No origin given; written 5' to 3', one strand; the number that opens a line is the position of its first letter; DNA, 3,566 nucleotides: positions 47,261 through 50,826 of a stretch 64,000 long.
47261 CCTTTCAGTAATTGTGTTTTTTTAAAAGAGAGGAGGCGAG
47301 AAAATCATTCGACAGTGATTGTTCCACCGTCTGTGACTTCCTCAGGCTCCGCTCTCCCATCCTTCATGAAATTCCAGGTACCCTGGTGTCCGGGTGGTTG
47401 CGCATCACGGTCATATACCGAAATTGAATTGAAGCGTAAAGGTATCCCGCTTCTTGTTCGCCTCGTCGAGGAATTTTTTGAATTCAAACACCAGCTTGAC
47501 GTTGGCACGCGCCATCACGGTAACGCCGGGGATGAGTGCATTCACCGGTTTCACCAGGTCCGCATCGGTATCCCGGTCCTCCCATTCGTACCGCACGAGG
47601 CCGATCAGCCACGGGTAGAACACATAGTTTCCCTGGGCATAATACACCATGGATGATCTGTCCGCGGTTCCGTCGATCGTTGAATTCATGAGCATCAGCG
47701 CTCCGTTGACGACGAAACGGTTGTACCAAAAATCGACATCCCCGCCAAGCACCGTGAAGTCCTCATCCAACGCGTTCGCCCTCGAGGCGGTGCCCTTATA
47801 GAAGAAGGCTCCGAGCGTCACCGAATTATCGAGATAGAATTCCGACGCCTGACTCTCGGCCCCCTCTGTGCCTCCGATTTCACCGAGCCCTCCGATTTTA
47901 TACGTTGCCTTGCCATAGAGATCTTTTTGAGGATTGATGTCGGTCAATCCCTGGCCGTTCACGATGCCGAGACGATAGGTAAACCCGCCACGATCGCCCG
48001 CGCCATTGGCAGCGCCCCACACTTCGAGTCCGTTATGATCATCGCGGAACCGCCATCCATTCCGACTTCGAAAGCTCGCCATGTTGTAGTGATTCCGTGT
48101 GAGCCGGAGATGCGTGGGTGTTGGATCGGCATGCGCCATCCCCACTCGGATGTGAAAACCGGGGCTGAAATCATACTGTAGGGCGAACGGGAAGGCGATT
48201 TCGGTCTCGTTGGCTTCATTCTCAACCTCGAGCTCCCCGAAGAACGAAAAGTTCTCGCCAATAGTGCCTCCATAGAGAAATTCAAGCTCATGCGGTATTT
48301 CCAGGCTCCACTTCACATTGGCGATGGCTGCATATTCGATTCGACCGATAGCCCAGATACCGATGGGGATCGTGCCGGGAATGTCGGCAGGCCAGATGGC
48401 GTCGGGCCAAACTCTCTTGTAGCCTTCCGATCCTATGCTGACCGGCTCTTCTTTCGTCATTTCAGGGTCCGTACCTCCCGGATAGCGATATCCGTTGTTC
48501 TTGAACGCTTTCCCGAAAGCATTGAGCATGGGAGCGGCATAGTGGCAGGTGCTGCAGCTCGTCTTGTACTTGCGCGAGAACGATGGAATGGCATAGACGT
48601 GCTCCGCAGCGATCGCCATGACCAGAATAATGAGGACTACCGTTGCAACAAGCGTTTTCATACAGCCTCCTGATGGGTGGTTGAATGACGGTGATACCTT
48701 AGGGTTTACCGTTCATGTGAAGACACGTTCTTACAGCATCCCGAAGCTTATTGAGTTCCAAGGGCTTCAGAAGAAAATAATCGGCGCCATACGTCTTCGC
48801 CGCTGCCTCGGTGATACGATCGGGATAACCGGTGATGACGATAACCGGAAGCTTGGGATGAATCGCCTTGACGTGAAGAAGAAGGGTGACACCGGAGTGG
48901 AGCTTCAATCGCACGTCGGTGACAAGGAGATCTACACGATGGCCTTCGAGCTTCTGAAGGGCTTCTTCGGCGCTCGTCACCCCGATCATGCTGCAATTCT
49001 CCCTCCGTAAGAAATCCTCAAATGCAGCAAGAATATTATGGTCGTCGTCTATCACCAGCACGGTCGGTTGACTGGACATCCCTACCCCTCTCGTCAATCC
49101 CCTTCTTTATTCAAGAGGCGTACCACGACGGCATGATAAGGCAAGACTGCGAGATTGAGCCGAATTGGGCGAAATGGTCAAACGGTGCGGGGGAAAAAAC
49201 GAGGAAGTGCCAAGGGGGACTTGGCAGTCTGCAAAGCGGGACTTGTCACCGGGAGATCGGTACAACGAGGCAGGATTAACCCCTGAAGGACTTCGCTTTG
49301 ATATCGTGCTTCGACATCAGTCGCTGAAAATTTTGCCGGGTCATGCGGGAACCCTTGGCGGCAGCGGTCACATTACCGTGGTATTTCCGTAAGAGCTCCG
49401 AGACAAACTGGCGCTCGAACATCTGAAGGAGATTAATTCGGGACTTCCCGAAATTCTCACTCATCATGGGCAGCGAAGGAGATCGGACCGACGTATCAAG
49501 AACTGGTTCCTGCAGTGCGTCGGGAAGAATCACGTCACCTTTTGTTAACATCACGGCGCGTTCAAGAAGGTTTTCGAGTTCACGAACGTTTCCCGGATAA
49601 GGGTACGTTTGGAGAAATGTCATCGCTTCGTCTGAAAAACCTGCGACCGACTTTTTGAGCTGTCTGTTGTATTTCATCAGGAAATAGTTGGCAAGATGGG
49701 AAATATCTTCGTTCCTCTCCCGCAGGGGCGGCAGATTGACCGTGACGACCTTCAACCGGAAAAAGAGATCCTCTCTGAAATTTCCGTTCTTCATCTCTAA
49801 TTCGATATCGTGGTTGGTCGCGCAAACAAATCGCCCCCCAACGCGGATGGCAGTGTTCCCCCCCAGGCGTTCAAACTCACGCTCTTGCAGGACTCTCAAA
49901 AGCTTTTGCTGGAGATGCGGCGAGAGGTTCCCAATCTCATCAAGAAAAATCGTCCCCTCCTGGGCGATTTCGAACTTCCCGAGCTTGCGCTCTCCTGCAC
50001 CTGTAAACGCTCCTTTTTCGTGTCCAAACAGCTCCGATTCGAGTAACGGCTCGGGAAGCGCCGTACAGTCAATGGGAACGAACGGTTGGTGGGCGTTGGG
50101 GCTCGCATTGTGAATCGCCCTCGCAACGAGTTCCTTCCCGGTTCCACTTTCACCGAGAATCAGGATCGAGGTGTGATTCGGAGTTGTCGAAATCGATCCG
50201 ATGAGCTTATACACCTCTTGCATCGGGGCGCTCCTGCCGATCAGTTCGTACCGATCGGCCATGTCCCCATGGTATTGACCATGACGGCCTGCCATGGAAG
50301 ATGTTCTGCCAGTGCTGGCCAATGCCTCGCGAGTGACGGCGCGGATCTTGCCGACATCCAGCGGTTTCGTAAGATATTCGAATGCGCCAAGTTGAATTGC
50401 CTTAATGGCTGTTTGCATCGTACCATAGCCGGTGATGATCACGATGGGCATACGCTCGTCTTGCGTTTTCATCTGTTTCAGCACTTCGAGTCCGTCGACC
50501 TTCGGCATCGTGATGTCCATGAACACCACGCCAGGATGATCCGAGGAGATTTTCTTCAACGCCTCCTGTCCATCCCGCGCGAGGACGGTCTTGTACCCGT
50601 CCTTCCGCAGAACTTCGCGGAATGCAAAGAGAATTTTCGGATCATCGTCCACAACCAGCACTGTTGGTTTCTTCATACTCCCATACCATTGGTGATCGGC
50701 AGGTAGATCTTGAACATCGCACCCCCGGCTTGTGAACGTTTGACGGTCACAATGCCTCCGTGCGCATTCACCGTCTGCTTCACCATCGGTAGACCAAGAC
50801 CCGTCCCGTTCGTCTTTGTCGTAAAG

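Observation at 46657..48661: Cyc2-like fused cytochrome-porin plus amicyanin-like cupredoxin immediately upstream of the bc operon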

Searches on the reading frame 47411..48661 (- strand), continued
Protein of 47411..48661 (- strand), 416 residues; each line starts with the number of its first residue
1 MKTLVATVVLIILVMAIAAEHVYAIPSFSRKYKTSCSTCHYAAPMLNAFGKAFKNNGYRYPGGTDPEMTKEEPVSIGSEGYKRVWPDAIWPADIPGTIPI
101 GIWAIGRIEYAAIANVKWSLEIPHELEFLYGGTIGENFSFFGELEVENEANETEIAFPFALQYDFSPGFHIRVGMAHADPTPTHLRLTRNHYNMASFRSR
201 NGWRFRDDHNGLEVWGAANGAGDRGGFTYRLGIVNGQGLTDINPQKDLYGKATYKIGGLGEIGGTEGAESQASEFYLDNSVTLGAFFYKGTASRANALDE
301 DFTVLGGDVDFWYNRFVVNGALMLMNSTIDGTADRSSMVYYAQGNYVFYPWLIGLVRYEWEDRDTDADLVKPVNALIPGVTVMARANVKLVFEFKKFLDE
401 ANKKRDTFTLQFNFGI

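Call 77: search_protein_families(library=pfam, proteins=[L035:12166-12708:+, L035:12733-14223:+, L035:14460-15407:+, L022:11193-11753:+, L022:12438-12947:+, L017:15675-17501:+, L017:17429-18889:+, L017:12098-12658:+], max_evalue=0.001)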
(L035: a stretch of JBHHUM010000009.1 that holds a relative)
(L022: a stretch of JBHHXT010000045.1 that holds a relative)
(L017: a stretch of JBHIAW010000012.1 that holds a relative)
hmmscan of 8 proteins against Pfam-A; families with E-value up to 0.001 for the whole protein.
L035:12166-12708:+ (180 aa): 1 family
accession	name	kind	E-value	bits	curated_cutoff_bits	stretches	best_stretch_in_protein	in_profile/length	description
PF13473.12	Cupredoxin_1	-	2.4e-06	27.9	27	1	22-138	8-104/104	Cupredoxin-like domain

L035:12733-14223:+ (496 aa): 1 family
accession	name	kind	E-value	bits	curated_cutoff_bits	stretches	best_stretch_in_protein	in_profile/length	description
PF12801.12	Fer4_5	-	3.5e-05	24.1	22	1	87-130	3-44/48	4Fe-4S binding domain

L035:14460-15407:+ (315 aa): 4 families
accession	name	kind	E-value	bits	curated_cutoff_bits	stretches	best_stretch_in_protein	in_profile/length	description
PF00034.26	Cytochrom_C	-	4.1e-09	38.1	21.3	1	174-305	1-86/90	Cytochrome c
PF13442.11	Cytochrome_CBB3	-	5.1e-09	36.8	27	1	174-211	3-27/68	Cytochrome C oxidase, cbb3-type, subunit III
PF13473.12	Cupredoxin_1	-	1.5e-06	28.6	27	1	63-143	29-104/104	Cupredoxin-like domain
PF00116.26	COX2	-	7.9e-05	23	22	1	74-138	51-114/120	Cytochrome C oxidase subunit II, periplasmic domain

L022:11193-11753:+ (186 aa): 1 family
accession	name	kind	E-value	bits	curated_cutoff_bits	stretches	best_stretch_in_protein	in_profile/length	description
PF00027.35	cNMP_binding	-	5.6e-11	42.7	27.5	1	57-147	2-89/89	Cyclic nucleotide-binding domain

L022:12438-12947:+ (169 aa): 1 family
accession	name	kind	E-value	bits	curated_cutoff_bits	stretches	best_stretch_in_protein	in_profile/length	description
PF13473.12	Cupredoxin_1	-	0.00062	20.2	27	0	34-138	20-104/104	Cupredoxin-like domain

L017:15675-17501:+ (608 aa): 4 families
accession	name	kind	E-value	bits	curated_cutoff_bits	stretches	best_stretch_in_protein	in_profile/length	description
PF02518.31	HATPase_c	-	6.4e-27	94.6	26.4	1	495-606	2-110/111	Histidine kinase-, DNA gyrase B-, and HSP90-like ATPase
PF02743.24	dCache_1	-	1e-13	51.9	45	1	59-250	2-183/240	Cache domain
PF00512.31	HisKA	-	4.5e-08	33.5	26.9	1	389-449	3-63/66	His Kinase A (phospho-acceptor) domain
PF17201.10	Cache_3-Cache_2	-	7.8e-05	22.5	27.7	1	204-328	170-294/299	Cache 3/Cache 2 fusion domain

L017:17429-18889:+ (486 aa): 9 families
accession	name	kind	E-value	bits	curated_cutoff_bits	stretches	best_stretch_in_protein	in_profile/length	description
PF00158.32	Sigma54_activat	-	2.9e-70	235.7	20.2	1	168-335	1-168/168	Sigma-54 interaction domain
PF00072.30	Response_reg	-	3.9e-31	107.9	30.2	1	30-139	1-110/111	Response regulator receiver domain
PF25601.1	AAA_lid_14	-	6e-27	93.7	27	1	340-415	1-76/87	AAA+ ATPase lid domain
PF14532.12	Sigma54_activ_2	-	2.5e-21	76.8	25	1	169-339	1-138/138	Sigma-54 interaction domain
PF07728.20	AAA_5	-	6.5e-11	42.8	22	1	191-311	1-124/139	AAA domain (dynein-related subfamily)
PF02954.25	HTH_8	-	1.6e-06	28.2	22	1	436-476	2-42/42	Bacterial regulatory protein, Fis family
PF13191.12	AAA_16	-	3.1e-06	28.2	32.6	1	168-228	2-63/167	AAA ATPase domain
PF01078.27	Mg_chelatase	-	9.7e-05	22.3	20.3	0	247-309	93-157/207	Magnesium chelatase, subunit ChlI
PF20030.5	bpMoxR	-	0.00067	19.2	27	0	176-311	18-147/205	MoxR domain in the MoxR-vWA-beta-propeller ternary systems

L017:12098-12658:+ (186 aa): 0 families

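Call 97: search_protein_families(library=pfam, proteins=[L079:319-2295:+, L079:4178-6088:+, L079:6081-7538:+, L079:8364-9086:+, L076:4983-5747:+, L076:5764-6486:+, L076:7140-7733:+, L076:7747-8154:+, L076:8180-9877:+, L076:3842-4429:+], max_evalue=0.001)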
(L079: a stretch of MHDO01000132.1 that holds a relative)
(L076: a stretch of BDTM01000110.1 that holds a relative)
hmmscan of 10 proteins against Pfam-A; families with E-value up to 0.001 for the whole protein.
L079:319-2295:+ (658 aa): 4 families
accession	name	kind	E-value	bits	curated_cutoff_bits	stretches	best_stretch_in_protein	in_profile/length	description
PF02518.31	HATPase_c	-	2.3e-21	76.8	26.4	1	522-651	2-110/111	Histidine kinase-, DNA gyrase B-, and HSP90-like ATPase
PF02743.24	dCache_1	-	3.2e-12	46.9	45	1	49-280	11-222/240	Cache domain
PF00672.30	HAMP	-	2.3e-11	44.3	25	1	335-383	4-52/53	HAMP domain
PF00512.31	HisKA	-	7.7e-09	35.9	26.9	1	416-478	2-62/66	His Kinase A (phospho-acceptor) domain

L079:4178-6088:+ (636 aa): 4 families
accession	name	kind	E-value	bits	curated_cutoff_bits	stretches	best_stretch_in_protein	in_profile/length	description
PF00072.30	Response_reg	-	1.3e-26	93.4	30.2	1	511-620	1-110/111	Response regulator receiver domain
PF02518.31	HATPase_c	-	2e-23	83.4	26.4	1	384-487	2-109/111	Histidine kinase-, DNA gyrase B-, and HSP90-like ATPase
PF00672.30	HAMP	-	3.3e-15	56.6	25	1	199-251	1-53/53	HAMP domain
PF00512.31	HisKA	-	1.4e-06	28.7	26.9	1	279-340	2-62/66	His Kinase A (phospho-acceptor) domain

L079:6081-7538:+ (485 aa): 9 families
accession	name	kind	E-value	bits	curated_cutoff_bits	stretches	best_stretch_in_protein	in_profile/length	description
PF00072.30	Response_reg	-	1.9e-27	96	30.2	1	7-114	1-108/111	Response regulator receiver domain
PF02518.31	HATPase_c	-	7.8e-27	94.3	26.4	1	376-482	2-110/111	Histidine kinase-, DNA gyrase B-, and HSP90-like ATPase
PF13426.13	PAS_9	-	3.2e-20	72.8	27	1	152-252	2-103/103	PAS domain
PF00989.32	PAS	-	3.3e-17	63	22.6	1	142-250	2-113/113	PAS fold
PF08448.16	PAS_4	-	5.8e-15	55.9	23.1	1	147-252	1-107/110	PAS fold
PF00512.31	HisKA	-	2.9e-10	40.5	26.9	1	272-324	5-57/66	His Kinase A (phospho-acceptor) domain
PF14501.12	HATPase_c_5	-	6.3e-08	32.9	22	1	379-471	5-94/102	GHKL domain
PF13188.13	PAS_8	-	1.1e-07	32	21.8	1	141-198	1-59/65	PAS domain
PF08447.18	PAS_3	-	2.6e-07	31.2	25.6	1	164-246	2-88/89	PAS fold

L079:8364-9086:+ (240 aa): 10 families
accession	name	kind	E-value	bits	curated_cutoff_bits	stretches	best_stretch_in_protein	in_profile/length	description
PF01135.25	PCMT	-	3.9e-63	213.5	20.3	1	32-233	4-208/210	Protein-L-isoaspartate(D-aspartate) O-methyltransferase (PCMT)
PF00398.26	RrnaAD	-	3.5e-09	36.6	24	1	97-213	26-119/263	Ribosomal RNA adenine dimethylase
PF13847.12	Methyltransf_31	-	1.3e-08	35.1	27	1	100-195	2-108/145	Methyltransferase domain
PF13649.12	Methyltransf_25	-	2.9e-08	34.7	27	1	105-193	1-91/97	Methyltransferase domain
PF08241.18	Methyltransf_11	-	1.8e-06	28.9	21.2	1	106-199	1-91/95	Methyltransferase domain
PF13489.12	Methyltransf_23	-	8.1e-06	26.1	27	1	95-184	15-98/164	Methyltransferase domain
PF02353.26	CMAS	-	1.6e-05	24.8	27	1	90-180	51-140/273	Mycolic acid cyclopropane synthetase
PF08242.18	Methyltransf_12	-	8.1e-05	23.7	30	1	106-188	1-85/98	Methyltransferase domain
PF13679.12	Methyltransf_32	-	0.00023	21.6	27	1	91-153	15-84/143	Methyltransferase domain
PF08704.16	GCD14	-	0.00053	20.2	26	1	90-155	29-98/247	tRNA methyltransferase complex GCD14 subunit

L076:4983-5747:+ (254 aa): 7 families
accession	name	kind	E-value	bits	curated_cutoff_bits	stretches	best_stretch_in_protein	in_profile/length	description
PF00578.27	AhpC-TSA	-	9.6e-27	93.8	26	1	109-227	5-120/124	AhpC/TSA family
PF08534.16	Redoxin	-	3.9e-22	79.1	26.6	1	109-238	6-138/148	Redoxin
PF13905.12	Thioredoxin_8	-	1.2e-10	42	27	1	129-227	1-93/94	Thioredoxin-like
PF00085.26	Thioredoxin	-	1.4e-07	31.9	23.5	1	130-168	19-56/103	Thioredoxin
PF13098.12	Thioredoxin_2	-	2.5e-07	31.4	27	1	129-235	5-94/104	Thioredoxin-like domain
PF00255.25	GSHPx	-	3e-07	30.4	27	1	111-168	3-59/108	Glutathione peroxidase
PF02630.20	SCO1-SenC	-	3.9e-06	27.3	22.8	1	110-196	2-93/134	SCO1/SenC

L076:5764-6486:+ (240 aa): 2 families
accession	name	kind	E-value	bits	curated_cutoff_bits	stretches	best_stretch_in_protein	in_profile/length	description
PF02683.22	DsbD_TM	-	2.3e-16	60.2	27.1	1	8-221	5-216/219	Cytochrome C biogenesis protein transmembrane domain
PF13386.12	DsbD_2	-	1.2e-07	32.2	24.9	1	11-217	2-198/199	Cytochrome C biogenesis protein transmembrane region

L076:7140-7733:+ (197 aa): 5 families
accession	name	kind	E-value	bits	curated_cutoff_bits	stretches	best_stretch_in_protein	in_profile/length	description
PF13620.12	CarboxypepD_reg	-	2.6e-09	37.7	32.3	1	144-196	28-81/82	Carboxypeptidase regulatory-like domain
PF13715.12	CarbopepD_reg_2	-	1.4e-05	25.4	32.2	1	139-196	19-76/88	CarboxypepD_reg-like domain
PF14686.12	fn3_3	-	4.1e-05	23.7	24.4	1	146-190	27-73/75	Polysaccharide lyase family 4, domain II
PF00127.26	Copper-bind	-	0.00019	22.2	21.2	0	63-133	8-88/99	Copper binding proteins, plastocyanin/azurin family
PF13473.12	Cupredoxin_1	-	0.0005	20.5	27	0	57-140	20-103/104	Cupredoxin-like domain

L076:7747-8154:+ (135 aa): 0 families

L076:8180-9877:+ (565 aa): 6 families
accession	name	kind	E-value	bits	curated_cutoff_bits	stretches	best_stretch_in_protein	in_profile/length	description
PF13435.11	Cytochrome_C554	-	3.6e-08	34.7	20.8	1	134-212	1-83/84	Cytochrome c554 and c-prime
PF14522.11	Cytochrome_C7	-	9.2e-08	32.2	24.8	0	132-213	13-67/67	Cytochrome c7 and related cytochrome c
PF03264.19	Cytochrom_NNT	-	1.2e-07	32.1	24.1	0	128-180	121-166/174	NapC/NirT cytochrome c family, N-terminal region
PF22113.1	Mtrc-MtrF_II-IV_dom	-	9.9e-07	28.9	30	1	130-184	118-169/176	Outer membrane cytochrome MtrC/MtrF-like, domains II/IV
PF13620.12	CarboxypepD_reg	-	6.1e-05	23.7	32.3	1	28-66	2-48/82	Carboxypeptidase regulatory-like domain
PF14537.11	Cytochrom_c3_2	-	9.7e-05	23.2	25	0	134-216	8-68/79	Cytochrome c3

L076:3842-4429:+ (195 aa): 0 families

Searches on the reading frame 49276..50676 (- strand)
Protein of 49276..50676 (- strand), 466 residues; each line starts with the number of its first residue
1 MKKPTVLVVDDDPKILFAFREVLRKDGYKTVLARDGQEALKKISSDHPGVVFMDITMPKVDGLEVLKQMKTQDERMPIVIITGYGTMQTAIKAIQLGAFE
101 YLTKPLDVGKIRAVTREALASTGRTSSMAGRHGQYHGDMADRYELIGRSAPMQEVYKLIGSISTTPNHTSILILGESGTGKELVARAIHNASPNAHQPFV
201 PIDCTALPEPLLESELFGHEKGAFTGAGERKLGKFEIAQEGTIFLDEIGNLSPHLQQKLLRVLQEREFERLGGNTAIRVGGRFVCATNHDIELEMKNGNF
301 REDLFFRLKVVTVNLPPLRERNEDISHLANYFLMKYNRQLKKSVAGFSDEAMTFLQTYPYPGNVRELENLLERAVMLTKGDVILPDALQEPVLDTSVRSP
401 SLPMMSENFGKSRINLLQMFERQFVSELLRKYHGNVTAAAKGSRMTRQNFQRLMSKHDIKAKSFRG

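Call 4: search_protein_families(library=pfam, proteins=[window:49276-50676:-], max_evalue=0.01)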
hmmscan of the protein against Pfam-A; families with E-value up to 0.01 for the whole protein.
window:49276-50676:- (466 aa): 12 families
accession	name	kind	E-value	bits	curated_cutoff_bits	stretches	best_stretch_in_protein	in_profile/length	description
PF00158.32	Sigma54_activat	-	2.7e-65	219.6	20.2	1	145-313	1-167/168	Sigma-54 interaction domain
PF00072.30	Response_reg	-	2.2e-32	111.9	30.2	1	6-114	1-109/111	Response regulator receiver domain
PF25601.1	AAA_lid_14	-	1.7e-26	92.3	27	1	319-396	1-78/87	AAA+ ATPase lid domain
PF14532.12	Sigma54_activ_2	-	4.9e-22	79.1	25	1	146-318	1-138/138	Sigma-54 interaction domain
PF07728.20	AAA_5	-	3.3e-07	30.8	22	1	171-281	2-108/139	AAA domain (dynein-related subfamily)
PF07724.20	AAA_2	-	1.1e-06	29.2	27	1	169-273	4-109/166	AAA domain (Cdc48 subfamily)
PF13191.12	AAA_16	-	4.7e-05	24.4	32.6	1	144-264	1-121/167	AAA ATPase domain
PF00004.35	AAA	-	5.9e-05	24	21.2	1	171-289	1-110/131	ATPase family associated with various cellular activities (AAA)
PF01078.27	Mg_chelatase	-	0.00022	21.1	20.3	0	225-266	91-133/207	Magnesium chelatase, subunit ChlI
PF20030.5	bpMoxR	-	0.005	16.4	27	0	170-290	33-147/205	MoxR domain in the MoxR-vWA-beta-propeller ternary systems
PF13401.12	AAA_22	-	0.0051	17.6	27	0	169-208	6-45/130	AAA domain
PF02954.25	HTH_8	-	0.0071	16.5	22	0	417-454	2-39/42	Bacterial regulatory protein, Fis family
